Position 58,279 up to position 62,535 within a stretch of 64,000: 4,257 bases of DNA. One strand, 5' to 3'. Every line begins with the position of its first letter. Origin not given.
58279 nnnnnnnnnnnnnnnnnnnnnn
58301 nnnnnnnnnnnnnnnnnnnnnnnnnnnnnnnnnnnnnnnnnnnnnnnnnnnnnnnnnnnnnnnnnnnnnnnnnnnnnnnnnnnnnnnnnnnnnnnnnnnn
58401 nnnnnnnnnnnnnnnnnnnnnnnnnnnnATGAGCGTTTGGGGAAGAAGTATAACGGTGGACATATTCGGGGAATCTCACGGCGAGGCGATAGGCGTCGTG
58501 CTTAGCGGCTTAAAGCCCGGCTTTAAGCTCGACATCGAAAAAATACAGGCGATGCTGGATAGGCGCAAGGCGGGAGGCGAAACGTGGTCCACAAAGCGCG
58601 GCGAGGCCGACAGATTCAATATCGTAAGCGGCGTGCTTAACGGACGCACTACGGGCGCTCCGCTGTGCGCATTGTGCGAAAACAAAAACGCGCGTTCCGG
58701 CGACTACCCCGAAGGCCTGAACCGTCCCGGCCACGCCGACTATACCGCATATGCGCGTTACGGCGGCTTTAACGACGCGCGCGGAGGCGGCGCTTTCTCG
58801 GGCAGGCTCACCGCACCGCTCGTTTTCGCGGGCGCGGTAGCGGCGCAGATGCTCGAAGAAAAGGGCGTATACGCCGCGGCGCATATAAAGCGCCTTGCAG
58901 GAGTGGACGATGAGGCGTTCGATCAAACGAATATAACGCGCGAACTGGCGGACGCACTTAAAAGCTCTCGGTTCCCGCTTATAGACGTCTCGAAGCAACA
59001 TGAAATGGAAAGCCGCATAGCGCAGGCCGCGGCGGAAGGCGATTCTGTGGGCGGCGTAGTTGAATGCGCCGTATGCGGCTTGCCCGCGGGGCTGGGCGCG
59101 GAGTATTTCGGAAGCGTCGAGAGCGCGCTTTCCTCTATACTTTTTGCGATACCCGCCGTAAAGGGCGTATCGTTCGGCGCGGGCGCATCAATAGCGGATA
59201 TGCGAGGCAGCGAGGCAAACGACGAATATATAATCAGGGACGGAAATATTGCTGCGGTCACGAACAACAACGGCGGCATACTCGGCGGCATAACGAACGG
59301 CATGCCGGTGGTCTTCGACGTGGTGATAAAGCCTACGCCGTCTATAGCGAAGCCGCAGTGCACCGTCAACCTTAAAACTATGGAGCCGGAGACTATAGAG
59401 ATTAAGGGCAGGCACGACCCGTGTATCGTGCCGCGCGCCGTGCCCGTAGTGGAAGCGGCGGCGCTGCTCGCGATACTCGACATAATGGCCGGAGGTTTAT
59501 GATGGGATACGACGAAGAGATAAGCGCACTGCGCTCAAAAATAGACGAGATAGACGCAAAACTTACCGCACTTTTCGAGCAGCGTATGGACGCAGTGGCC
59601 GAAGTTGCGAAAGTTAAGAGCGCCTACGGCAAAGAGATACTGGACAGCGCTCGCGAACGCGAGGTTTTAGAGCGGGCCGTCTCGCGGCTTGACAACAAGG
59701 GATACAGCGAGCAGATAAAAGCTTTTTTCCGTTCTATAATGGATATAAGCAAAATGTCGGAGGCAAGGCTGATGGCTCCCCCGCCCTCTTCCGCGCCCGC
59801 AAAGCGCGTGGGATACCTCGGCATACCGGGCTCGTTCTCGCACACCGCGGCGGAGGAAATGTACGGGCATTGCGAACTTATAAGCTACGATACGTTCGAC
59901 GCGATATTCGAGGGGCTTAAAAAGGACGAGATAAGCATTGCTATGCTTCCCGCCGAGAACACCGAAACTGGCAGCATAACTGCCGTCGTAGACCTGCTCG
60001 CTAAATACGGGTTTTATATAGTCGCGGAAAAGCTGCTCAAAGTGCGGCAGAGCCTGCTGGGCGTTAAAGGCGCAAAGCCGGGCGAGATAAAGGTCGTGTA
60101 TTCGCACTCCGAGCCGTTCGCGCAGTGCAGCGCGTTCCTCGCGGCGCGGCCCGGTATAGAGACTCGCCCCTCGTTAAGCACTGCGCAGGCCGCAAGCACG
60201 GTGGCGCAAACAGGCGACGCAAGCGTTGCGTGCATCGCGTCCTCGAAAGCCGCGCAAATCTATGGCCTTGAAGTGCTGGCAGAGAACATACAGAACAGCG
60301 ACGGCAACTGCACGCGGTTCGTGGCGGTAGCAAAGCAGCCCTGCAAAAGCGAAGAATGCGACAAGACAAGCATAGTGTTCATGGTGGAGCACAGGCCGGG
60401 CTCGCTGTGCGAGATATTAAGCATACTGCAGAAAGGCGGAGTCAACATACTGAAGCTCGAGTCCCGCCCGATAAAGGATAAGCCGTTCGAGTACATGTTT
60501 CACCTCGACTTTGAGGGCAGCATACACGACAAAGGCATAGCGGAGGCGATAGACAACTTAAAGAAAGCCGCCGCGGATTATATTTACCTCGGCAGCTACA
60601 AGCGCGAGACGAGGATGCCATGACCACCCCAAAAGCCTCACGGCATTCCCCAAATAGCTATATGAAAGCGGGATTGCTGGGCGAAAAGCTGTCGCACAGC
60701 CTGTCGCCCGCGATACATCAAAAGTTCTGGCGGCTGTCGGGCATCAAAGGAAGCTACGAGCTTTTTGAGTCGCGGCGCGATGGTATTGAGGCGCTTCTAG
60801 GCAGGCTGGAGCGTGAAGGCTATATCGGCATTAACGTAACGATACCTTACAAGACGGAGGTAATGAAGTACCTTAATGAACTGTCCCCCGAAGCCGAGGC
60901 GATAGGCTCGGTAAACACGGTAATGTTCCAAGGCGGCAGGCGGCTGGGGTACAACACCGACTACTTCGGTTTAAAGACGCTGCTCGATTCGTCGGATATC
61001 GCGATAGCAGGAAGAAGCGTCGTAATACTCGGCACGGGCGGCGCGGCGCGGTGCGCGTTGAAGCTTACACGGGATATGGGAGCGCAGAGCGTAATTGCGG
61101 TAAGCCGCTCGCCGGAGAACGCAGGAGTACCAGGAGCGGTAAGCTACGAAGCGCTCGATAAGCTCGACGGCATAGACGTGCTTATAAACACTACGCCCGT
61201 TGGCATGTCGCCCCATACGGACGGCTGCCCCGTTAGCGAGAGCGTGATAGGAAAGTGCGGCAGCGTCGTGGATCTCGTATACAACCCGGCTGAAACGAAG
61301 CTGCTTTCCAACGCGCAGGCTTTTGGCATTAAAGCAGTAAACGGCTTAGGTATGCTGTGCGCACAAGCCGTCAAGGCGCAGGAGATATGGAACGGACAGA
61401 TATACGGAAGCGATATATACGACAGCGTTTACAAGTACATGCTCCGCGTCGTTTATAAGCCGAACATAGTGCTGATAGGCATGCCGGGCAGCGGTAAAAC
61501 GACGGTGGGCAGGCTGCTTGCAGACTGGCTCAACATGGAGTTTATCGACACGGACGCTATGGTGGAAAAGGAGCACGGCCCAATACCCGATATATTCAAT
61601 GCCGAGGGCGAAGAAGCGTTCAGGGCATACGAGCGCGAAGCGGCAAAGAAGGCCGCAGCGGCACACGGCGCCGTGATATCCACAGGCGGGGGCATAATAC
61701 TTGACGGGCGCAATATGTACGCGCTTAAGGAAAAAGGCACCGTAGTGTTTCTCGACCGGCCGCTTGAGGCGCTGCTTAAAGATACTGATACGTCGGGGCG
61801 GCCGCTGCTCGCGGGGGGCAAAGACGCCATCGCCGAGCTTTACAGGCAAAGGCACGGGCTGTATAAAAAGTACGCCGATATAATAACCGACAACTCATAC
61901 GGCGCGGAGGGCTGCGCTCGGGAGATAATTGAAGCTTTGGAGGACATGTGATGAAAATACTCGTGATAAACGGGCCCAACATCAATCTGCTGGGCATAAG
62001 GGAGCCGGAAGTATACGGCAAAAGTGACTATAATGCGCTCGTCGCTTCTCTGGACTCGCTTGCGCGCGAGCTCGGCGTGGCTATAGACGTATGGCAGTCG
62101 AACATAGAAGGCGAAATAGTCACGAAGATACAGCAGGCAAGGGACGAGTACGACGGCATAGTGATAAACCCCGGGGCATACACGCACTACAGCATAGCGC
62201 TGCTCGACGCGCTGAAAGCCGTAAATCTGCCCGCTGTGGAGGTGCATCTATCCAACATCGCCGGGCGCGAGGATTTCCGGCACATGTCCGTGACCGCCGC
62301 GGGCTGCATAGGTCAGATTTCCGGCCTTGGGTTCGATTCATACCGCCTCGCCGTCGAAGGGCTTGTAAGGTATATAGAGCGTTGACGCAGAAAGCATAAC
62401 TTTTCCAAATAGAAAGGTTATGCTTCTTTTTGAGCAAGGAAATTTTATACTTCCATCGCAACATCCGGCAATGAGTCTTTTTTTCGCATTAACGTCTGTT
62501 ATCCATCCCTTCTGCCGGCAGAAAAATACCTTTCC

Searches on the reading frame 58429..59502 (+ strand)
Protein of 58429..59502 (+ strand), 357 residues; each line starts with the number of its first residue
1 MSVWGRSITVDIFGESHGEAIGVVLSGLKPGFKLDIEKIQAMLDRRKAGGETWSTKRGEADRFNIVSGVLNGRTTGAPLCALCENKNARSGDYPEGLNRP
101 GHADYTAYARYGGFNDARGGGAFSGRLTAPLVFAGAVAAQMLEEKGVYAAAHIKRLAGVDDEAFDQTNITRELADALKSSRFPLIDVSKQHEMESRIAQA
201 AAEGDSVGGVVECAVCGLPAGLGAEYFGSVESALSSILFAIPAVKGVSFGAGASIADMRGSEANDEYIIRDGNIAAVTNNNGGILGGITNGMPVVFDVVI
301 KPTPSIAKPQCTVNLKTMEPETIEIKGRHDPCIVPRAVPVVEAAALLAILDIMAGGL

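Call 6: search_protein_families(library=pfam, proteins=[window:58429-59502:+])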
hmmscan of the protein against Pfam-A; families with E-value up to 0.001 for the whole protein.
window:58429-59502:+ (357 aa): 1 family
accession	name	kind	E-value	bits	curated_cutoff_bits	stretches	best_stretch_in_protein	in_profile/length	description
PF01264.26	Chorismate_synt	-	1.8e-118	395.4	27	1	9-353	2-326/327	Chorismate synthase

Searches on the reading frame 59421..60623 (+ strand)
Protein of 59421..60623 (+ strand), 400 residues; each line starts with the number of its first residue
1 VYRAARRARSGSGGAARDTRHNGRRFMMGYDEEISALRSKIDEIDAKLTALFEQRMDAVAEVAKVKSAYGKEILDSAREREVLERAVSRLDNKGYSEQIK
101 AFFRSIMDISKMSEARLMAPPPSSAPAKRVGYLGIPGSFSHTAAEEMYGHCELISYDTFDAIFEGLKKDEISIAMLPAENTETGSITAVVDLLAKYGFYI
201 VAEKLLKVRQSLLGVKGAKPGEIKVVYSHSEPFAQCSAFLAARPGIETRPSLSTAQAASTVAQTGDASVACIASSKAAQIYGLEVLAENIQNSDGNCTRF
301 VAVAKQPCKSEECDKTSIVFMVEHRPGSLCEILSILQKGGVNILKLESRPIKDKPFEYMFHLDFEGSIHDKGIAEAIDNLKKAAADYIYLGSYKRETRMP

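Call 6: search_protein_families(library=pfam, proteins=[window:59421-60623:+])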
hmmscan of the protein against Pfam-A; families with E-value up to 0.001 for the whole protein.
window:59421-60623:+ (400 aa): 3 families
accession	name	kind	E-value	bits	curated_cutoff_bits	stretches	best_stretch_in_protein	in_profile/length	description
PF00800.23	PDT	-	7.2e-55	186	25.2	1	130-306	1-179/181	Prephenate dehydratase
PF01817.26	CM_2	-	1.9e-20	73.3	27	1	37-113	1-78/80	Chorismate mutase type II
PF01842.31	ACT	-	7.2e-09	35.7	27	1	316-380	1-64/66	ACT domain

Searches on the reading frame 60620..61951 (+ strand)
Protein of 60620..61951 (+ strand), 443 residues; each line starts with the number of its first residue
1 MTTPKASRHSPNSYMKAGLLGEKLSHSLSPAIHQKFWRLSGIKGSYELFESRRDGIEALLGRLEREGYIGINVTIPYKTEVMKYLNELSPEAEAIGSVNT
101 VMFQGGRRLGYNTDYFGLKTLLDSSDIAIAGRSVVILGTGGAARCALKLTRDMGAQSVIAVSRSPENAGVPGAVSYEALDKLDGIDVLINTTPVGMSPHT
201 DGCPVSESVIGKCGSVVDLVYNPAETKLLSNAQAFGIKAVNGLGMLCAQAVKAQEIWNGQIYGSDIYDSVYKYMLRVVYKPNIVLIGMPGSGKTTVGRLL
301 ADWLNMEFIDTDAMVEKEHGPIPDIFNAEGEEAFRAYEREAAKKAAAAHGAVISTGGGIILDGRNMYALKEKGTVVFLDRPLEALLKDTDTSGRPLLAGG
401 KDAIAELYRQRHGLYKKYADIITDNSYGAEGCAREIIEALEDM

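Call 6: search_protein_families(library=pfam, proteins=[window:60620-61951:+])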
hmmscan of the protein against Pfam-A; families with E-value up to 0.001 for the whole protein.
window:60620-61951:+ (443 aa): 7 families
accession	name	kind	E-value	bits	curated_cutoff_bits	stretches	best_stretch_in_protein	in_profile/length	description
PF01202.28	SKI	-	5.8e-41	140.7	22.1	1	289-440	1-158/159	Shikimate kinase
PF08501.16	Shikimate_dh_N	-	1.7e-25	89.5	27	1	19-101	1-83/83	Shikimate dehydrogenase substrate binding domain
PF13238.12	AAA_18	-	1.1e-06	29.5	29.4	1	283-386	1-105/128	AAA domain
PF13671.12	AAA_33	-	2e-05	25.3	27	1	283-324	2-40/143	AAA domain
PF13207.12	AAA_17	-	0.00046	20.9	27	1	286-366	1-81/136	AAA domain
PF00004.35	AAA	-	0.00049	21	21.2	1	283-345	1-57/131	ATPase family associated with various cellular activities (AAA)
PF13401.12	AAA_22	-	0.00051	20.8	27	1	280-312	5-40/130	AAA domain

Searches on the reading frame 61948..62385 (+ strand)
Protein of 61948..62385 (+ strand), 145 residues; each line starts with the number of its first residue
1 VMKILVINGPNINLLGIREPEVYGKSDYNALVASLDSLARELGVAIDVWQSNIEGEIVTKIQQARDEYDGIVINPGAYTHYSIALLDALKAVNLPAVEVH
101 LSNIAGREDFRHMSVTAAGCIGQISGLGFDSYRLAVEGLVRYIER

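Call 6: search_protein_families(library=pfam, proteins=[window:61948-62385:+])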
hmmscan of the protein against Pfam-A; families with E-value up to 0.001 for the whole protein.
window:61948-62385:+ (145 aa): 1 family
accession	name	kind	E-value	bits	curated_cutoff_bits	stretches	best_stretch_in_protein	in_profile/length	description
PF01220.24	DHquinase_II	-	2.8e-57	192.8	23.3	1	3-139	1-137/138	Dehydroquinase class II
